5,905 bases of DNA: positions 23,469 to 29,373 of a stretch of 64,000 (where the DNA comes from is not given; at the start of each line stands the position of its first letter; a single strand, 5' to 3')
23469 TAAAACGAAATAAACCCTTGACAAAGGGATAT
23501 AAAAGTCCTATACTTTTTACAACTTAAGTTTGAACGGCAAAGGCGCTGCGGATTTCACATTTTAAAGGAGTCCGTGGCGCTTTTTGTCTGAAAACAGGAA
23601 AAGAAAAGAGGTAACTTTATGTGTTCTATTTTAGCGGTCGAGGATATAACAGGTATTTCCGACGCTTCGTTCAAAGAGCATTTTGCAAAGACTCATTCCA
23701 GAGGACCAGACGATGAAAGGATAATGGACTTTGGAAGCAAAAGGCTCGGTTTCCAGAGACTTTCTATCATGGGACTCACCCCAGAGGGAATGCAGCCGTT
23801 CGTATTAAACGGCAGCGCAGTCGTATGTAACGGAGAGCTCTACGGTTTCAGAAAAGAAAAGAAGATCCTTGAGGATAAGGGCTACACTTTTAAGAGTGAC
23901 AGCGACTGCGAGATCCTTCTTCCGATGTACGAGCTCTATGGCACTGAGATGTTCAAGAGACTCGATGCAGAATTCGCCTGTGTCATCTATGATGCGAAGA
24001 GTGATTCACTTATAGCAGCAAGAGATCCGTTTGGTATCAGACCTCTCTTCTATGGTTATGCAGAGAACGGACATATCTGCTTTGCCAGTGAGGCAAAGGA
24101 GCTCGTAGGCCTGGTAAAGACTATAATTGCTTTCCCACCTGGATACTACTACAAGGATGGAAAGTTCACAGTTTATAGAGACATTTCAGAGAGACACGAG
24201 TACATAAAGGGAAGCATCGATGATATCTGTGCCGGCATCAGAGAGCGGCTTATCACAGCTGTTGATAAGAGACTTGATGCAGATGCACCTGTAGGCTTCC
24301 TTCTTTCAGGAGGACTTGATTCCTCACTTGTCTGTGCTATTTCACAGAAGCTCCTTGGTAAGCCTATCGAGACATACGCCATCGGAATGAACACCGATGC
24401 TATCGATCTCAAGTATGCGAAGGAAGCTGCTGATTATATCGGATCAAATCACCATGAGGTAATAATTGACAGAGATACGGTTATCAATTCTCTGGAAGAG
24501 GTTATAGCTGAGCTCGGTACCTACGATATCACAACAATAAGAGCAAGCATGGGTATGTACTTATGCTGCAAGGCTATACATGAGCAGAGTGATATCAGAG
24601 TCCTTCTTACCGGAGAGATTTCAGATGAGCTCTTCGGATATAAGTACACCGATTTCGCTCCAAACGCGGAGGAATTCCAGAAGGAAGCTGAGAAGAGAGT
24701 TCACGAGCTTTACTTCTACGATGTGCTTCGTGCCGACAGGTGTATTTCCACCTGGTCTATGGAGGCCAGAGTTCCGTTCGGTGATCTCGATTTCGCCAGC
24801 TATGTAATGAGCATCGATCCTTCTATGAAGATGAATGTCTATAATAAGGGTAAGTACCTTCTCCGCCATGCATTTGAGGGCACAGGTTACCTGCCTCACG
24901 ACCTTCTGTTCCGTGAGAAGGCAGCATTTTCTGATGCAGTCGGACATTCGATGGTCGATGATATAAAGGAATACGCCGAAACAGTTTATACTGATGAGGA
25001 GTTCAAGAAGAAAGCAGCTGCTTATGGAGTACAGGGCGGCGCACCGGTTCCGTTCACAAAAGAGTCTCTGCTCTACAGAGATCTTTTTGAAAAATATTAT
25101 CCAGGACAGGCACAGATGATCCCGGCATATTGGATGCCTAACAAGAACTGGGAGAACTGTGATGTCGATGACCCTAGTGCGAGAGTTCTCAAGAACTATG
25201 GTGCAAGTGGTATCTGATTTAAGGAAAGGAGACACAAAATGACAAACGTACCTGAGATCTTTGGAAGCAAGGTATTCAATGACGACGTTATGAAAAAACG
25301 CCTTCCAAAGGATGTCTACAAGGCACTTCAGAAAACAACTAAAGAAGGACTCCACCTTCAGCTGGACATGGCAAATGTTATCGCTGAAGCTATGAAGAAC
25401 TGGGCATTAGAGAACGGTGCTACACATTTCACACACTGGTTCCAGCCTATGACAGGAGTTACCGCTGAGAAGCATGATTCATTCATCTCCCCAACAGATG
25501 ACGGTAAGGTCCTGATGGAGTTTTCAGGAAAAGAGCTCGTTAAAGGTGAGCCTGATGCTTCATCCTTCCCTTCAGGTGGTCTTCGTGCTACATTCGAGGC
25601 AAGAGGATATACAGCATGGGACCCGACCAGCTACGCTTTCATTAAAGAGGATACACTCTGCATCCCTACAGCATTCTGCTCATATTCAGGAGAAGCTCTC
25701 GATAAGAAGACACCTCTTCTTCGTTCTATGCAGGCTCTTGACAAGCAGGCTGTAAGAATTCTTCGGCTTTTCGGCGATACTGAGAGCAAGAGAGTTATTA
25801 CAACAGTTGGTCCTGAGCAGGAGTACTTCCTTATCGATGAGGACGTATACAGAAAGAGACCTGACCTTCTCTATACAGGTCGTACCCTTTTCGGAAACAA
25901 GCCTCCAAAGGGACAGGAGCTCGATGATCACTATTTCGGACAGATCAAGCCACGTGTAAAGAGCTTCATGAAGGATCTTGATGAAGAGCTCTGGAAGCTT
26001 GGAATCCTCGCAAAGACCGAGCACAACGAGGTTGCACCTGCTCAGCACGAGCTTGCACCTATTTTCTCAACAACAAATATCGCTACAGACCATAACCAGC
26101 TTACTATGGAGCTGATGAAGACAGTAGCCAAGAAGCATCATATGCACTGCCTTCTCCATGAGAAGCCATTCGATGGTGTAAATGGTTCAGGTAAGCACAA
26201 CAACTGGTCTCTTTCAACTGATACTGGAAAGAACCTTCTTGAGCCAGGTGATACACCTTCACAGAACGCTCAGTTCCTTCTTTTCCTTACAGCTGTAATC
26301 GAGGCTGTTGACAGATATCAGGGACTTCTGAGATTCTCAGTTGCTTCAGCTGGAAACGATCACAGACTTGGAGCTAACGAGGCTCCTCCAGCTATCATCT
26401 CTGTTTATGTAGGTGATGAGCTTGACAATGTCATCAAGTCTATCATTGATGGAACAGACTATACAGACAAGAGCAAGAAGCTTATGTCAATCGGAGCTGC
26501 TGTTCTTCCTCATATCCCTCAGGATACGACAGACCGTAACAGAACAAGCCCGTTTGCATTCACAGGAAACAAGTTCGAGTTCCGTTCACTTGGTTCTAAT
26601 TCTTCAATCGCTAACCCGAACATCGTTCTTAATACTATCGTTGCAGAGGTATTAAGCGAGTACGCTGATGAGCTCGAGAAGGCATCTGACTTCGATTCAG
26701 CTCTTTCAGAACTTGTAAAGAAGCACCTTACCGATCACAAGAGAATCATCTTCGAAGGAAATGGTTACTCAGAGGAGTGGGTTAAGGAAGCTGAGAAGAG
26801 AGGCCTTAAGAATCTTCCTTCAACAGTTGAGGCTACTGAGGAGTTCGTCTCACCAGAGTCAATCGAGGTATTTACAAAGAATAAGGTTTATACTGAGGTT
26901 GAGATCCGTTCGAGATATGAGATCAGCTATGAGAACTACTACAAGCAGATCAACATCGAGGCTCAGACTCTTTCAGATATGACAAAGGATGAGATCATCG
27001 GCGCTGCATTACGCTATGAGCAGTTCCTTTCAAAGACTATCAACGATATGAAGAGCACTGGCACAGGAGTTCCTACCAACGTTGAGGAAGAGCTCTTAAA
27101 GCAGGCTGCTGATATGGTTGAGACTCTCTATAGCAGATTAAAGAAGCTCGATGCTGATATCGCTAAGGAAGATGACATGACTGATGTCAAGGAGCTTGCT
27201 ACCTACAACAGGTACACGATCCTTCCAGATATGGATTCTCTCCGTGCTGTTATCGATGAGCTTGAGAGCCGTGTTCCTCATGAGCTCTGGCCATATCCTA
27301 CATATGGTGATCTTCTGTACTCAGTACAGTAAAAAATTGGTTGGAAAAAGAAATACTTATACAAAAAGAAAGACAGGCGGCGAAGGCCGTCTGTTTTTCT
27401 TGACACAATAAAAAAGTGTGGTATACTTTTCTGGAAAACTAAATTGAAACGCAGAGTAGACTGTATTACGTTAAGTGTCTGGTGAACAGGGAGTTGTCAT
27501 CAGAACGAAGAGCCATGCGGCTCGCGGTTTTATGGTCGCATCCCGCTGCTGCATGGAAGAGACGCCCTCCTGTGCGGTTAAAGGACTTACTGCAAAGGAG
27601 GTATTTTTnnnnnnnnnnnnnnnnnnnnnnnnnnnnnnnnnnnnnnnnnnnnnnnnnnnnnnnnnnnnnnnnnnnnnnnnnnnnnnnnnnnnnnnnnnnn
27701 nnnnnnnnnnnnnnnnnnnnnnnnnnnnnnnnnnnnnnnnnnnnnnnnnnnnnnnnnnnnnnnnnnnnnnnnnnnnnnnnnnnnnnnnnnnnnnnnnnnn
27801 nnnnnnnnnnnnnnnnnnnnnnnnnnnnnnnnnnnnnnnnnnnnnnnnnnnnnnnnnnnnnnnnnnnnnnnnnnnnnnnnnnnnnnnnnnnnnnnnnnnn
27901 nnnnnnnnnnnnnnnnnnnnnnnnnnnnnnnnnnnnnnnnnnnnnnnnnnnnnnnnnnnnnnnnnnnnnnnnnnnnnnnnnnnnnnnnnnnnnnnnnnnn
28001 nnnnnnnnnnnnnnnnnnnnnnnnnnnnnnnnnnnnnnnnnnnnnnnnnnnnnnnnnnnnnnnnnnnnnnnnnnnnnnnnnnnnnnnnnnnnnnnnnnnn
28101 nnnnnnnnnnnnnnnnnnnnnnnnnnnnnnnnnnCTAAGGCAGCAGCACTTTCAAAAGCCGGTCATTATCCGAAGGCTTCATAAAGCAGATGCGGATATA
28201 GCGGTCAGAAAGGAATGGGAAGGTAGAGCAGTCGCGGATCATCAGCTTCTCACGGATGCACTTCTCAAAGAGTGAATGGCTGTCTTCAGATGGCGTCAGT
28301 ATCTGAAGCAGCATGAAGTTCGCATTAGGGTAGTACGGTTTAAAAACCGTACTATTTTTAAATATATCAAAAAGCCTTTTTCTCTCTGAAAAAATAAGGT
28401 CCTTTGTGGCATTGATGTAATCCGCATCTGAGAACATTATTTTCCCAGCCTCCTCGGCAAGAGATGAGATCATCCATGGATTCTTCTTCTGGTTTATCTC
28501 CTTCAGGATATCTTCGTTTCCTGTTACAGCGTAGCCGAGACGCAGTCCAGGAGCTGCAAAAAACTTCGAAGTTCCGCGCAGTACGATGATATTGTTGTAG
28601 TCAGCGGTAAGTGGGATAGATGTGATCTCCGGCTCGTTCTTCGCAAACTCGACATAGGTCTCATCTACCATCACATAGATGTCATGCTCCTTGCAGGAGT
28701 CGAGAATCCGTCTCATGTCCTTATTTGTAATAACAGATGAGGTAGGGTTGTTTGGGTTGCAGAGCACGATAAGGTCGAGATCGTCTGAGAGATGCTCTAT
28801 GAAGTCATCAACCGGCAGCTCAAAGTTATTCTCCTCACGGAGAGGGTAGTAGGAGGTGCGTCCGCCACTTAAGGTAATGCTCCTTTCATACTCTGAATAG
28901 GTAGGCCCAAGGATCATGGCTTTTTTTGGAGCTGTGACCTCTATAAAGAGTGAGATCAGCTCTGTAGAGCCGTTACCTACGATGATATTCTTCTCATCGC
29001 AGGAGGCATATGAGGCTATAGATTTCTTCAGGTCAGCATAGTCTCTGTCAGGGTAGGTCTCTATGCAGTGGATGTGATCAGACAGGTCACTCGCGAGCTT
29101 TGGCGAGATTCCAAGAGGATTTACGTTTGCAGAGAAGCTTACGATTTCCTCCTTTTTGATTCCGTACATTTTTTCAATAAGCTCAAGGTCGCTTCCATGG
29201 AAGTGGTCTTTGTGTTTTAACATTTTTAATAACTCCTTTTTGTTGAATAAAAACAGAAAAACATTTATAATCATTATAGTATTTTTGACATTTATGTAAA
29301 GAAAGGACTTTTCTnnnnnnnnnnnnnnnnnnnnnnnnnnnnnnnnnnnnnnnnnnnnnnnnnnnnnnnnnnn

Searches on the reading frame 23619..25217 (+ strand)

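Call 51: search_protein_families(library=ncbifam, proteins=[window:23619-25217:+], max_evalue=0.00001)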
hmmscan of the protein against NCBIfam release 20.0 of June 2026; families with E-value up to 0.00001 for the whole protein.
window:23619-25217:+ (532 aa): 9 families
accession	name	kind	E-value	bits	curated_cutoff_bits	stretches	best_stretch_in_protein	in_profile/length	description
NF006949.0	PRK09431.1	equivalog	3.3e-173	577.2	499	1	1-530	1-552/554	asparagine synthase B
TIGR01536.1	asn_synth_AEB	equivalog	2.8e-113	379.6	267.1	2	2-354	1-384/517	asparagine synthase (glutamine-hydrolyzing)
TIGR03108.1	eps_aminotran_1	hypoth_equivalog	1.5e-59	202.3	816.9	3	1-164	1-168/628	XrtA/PEP-CTERM system amidotransferase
TIGR03104.1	trio_amidotrans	equivalog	8.1e-57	192.7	570.1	2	17-163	19-166/589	N-acetylglutaminylglutamine amidotransferase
NF033535.1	lass_lactam_cya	exception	1.4e-27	96.6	525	2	95-166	99-169/668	lasso peptide isopeptide bond-forming cyclase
TIGR01134.1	purF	equivalog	1.1e-12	48.1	350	1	40-182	65-221/432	amidophosphoribosyltransferase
NF033561.1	macrolact_Ik_Al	subfamily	2.3e-07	29.8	300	1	203-340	192-332/561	albusnodin/ikarugamycin family macrolactam cyclase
TIGR01135.1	glmS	equivalog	2e-06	26.6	418.05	1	66-172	94-207/607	glutamine--fructose-6-phosphate transaminase (isomerizing)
NF001484.0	PRK00331.1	subfamily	5e-06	25.2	381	1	66-171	95-207/601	isomerizing glutamine--fructose-6-phosphate transaminase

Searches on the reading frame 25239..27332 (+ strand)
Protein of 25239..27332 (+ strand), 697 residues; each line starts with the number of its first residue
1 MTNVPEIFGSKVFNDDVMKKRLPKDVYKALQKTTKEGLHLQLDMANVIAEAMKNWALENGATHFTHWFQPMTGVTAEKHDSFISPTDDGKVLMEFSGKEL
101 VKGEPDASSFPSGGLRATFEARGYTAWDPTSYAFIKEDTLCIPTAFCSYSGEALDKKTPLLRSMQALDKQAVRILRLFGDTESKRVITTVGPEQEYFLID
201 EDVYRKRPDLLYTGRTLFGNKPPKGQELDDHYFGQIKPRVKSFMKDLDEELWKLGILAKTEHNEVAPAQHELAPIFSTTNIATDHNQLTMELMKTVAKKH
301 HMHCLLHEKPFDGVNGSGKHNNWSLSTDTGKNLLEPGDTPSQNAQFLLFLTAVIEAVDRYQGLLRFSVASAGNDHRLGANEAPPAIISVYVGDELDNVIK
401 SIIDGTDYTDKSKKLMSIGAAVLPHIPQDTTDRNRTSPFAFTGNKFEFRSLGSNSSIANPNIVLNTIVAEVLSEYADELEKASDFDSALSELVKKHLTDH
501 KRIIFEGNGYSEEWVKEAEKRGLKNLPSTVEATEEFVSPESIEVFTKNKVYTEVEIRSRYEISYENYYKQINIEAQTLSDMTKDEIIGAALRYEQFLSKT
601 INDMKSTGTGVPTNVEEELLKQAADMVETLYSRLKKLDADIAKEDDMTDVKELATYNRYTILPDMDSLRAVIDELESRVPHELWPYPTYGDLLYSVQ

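Call 51: search_protein_families(library=ncbifam, proteins=[window:25239-27332:+], max_evalue=0.00001)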
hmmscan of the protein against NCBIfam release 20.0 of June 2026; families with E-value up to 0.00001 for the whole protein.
window:25239-27332:+ (697 aa): 4 families
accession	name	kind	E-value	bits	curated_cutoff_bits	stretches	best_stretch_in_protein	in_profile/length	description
TIGR00653.1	GlnA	equivalog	2.3e-14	53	429.15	1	188-345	121-290/462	type I glutamate--ammonia ligase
TIGR03105.1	gln_synth_III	equivalog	6.3e-08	31.5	469.6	1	239-336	155-252/435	type III glutamate--ammonia ligase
NF007006.0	PRK09469.1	equivalog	2.1e-07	29.9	845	1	253-355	202-304/469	glutamate--ammonia ligase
NF045547.1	GGputSyn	equivalog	2.8e-06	26.3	650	1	243-356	167-279/438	gamma-glutamylputrescine synthetase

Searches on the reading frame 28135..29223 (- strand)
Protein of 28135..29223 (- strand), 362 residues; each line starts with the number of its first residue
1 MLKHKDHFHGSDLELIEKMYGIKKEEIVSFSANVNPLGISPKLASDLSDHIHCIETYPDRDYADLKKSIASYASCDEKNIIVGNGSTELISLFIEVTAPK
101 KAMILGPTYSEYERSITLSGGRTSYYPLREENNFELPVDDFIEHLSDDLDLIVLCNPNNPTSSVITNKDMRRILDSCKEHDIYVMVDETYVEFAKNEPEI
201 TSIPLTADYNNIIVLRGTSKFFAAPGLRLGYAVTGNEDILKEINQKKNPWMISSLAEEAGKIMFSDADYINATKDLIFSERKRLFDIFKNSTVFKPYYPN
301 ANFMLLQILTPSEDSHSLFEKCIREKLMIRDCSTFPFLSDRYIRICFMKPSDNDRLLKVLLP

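Call 51: search_protein_families(library=ncbifam, proteins=[window:28135-29223:-], max_evalue=0.00001)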
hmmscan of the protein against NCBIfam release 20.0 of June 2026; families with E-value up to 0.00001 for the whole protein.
window:28135-29223:- (362 aa): 68 families (the best 25 are shown)
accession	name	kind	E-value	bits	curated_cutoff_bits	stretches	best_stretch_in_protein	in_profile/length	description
TIGR01140.1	L_thr_O3P_dcar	equivalog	2.9e-82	276.4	290.55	1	9-360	1-330/331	threonine-phosphate decarboxylase CobD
TIGR01141.1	hisC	equivalog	1.4e-69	234.6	276.55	1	20-360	17-346/349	histidinol-phosphate transaminase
NF002878.0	PRK03321.1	subfamily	4.6e-49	167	374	1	21-359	18-344/352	histidinol-phosphate transaminase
NF003496.0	PRK05166.1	equivalog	3.9e-47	160.8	540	1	15-360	28-366/373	histidinol-phosphate transaminase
NF002877.0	PRK03317.1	equivalog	1.9e-42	145.4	409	1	20-359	25-362/374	histidinol-phosphate transaminase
NF005915.1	PRK07908.1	equivalog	4.3e-41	141.4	360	1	25-360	12-331/332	Rv2231c family histidinol phosphate aminotransferase CobC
NF006225.0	PRK08354.1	equivalog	4.3e-40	138.1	288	1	20-360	9-312/318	putative aminotransferase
NF041364.1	GntC_guanitoxin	equivalog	7.7e-37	127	415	1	62-352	39-344/356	guanitoxin biosynthesis PLP-dependent (S)-gamma-hydroxy-L-arginine cyclodehydratase GntC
NF053748.1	bifunc_CobBC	exception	2.5e-34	118.8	950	1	25-359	480-795/797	bifunctional hydrogenobyrinic acid a,c-diamide synthase/histidinol phosphate aminotransferase CobBC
NF005021.0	PRK06425.1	equivalog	1.1e-33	116.8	353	1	22-360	13-327/335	histidinol-phosphate aminotransferase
NF002726.0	PRK02610.1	equivalog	1.2e-33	116.6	391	1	36-357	43-362/374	histidinol-phosphate transaminase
NF004870.0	PRK06225.1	equivalog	3.2e-31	108.4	351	1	22-352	25-361/380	pyridoxal phosphate-dependent aminotransferase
NF006014.0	PRK08153.1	equivalog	1.4e-29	103.1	510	1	30-357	38-357/370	pyridoxal phosphate-dependent aminotransferase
NF005744.0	PRK07568.1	subfamily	2.4e-29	102.4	389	1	74-316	85-332/398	pyridoxal phosphate-dependent aminotransferase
NF006580.0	PRK09105.1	subfamily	2.2e-28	99.2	444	1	26-313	47-326/375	pyridoxal phosphate-dependent aminotransferase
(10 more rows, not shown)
